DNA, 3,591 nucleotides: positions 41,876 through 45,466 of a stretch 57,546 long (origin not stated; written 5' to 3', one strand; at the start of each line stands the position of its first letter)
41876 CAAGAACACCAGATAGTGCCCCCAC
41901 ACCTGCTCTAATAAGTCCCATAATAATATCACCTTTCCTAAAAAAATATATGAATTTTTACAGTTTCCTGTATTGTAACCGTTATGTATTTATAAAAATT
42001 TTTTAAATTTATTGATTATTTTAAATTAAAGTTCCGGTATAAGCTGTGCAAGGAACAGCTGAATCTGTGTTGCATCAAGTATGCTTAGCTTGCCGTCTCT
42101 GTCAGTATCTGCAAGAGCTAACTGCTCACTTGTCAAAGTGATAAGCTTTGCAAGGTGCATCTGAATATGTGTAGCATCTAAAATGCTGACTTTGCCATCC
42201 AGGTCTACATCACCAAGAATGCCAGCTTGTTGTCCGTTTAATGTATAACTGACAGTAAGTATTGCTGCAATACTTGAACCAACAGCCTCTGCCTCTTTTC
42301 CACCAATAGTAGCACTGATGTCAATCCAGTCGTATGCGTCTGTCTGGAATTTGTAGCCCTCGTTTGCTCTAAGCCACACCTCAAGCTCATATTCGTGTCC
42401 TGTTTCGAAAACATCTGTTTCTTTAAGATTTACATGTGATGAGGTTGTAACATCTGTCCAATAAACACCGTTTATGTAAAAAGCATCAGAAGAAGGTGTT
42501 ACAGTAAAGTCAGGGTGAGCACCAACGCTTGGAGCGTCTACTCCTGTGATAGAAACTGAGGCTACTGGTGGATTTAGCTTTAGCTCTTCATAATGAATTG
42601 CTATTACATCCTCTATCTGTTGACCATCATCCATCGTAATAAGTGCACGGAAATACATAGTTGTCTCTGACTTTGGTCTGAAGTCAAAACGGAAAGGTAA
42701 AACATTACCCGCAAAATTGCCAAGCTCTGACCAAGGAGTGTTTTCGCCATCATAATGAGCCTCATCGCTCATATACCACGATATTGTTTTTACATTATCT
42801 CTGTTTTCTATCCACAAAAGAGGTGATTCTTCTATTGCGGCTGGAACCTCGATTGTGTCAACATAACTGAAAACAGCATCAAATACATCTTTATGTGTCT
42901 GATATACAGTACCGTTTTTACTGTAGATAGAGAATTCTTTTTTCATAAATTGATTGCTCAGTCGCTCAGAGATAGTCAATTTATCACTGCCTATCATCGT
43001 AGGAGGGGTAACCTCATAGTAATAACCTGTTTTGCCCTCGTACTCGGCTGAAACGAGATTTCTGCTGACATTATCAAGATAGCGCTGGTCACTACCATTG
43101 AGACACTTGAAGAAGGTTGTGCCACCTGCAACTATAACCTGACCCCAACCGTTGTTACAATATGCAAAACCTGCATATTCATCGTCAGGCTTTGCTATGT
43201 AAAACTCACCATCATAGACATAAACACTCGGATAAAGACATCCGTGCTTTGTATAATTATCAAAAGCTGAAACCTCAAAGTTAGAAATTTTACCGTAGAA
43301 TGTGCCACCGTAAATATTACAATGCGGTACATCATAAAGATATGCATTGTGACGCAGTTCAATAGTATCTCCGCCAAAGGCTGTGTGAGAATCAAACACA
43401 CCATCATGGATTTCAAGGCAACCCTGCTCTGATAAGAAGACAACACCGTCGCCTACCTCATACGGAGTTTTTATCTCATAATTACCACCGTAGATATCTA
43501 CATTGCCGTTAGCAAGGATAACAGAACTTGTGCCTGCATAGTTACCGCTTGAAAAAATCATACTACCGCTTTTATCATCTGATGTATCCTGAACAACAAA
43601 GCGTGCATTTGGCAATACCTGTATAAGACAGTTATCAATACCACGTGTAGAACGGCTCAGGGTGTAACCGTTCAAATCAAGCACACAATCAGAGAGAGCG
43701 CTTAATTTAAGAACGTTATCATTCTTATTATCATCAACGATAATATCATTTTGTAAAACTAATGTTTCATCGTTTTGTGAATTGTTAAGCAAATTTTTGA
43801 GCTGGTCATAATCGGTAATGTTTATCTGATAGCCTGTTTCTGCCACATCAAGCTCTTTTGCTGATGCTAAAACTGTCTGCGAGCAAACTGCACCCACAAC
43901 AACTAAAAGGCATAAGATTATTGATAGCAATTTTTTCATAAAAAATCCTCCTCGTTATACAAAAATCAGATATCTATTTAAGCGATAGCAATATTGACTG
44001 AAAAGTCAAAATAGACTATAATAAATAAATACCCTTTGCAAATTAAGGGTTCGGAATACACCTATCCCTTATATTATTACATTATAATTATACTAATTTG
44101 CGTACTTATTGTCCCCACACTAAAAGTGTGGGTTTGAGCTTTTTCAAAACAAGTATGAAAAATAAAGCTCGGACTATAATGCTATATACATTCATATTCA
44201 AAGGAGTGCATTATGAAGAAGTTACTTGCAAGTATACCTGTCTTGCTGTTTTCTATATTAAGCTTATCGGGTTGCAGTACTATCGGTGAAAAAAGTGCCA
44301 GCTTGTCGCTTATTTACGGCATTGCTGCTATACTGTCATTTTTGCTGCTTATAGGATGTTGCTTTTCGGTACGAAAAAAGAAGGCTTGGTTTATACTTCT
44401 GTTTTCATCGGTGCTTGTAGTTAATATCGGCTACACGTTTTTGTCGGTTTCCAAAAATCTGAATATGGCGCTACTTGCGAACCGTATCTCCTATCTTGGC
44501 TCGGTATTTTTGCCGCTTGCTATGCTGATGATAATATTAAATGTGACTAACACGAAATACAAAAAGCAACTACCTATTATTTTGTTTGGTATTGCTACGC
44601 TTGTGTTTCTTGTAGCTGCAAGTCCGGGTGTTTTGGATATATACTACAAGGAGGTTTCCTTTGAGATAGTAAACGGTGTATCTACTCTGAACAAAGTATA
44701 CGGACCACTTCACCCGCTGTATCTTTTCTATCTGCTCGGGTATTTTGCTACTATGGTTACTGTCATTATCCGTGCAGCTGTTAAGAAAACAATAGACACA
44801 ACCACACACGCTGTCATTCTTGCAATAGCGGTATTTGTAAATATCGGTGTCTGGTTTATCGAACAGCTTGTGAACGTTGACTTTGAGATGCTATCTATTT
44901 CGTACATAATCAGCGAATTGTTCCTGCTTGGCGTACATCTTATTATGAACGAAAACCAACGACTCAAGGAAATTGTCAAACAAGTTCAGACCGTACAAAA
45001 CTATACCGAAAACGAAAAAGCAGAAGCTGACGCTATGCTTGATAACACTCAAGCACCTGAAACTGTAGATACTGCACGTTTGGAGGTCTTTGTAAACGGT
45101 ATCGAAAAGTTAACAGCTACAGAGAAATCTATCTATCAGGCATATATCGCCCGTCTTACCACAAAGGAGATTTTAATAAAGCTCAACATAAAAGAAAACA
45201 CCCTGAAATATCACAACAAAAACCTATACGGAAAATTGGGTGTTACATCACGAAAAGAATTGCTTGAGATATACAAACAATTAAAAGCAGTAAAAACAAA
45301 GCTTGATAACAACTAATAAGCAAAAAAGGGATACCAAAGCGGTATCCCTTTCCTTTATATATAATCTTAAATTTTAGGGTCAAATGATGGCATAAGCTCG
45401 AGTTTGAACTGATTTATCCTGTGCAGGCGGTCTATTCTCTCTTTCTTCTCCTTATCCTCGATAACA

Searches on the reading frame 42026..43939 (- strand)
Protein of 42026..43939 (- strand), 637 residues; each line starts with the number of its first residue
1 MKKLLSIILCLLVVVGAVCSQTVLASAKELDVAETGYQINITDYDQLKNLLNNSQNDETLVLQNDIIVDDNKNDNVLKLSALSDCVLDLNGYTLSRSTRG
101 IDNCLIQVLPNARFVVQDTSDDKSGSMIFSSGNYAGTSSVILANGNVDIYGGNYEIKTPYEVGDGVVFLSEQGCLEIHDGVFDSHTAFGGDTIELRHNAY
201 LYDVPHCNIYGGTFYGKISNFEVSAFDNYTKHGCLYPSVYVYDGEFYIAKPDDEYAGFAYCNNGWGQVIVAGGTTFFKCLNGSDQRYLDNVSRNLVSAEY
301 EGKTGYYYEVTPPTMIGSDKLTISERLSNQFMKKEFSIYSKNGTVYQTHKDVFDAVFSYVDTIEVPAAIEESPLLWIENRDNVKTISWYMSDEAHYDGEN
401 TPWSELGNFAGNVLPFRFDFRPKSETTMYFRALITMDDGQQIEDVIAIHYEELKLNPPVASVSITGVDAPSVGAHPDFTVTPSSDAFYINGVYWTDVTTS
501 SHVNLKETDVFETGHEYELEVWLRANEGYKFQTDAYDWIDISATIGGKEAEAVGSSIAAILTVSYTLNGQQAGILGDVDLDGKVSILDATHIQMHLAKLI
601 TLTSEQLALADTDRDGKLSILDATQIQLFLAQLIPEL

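Call 53: find_encoding_contigs(protein=window:42026-43939:-, flank=1000, max_places=3)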
Protein window:42026-43939:- (637 aa): no gene with exactly this product is on record in the collection.

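Call 54: search_protein_families(library=ncbifam, proteins=[window:42026-43939:-])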
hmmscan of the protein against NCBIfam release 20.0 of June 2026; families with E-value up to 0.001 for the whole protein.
window:42026-43939:- (637 aa): 0 families

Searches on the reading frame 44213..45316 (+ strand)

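Call 54: search_protein_families(library=ncbifam, proteins=[window:44213-45316:+])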
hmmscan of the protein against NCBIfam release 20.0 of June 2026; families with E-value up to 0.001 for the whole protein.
window:44213-45316:+ (367 aa): 4 families
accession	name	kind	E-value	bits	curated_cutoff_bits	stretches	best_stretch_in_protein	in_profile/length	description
NF047785.1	respo_reg_MadR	equivalog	2.5e-05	23.8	300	1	256-350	106-199/209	MadR family response regulator transcription factor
NF007935.0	PRK10651.1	equivalog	4.1e-05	22.8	250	1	296-349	152-205/216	two-component system response regulator NarL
TIGR02937.1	sigma70-ECF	superfamily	0.00083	19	42.9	0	268-342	96-161/165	sigma-70 family RNA polymerase sigma factor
NF007403.0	PRK09935.1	equivalog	0.00089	18.9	271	0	299-355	149-205/210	fimbria biosynthesis transcriptional regulator FimZ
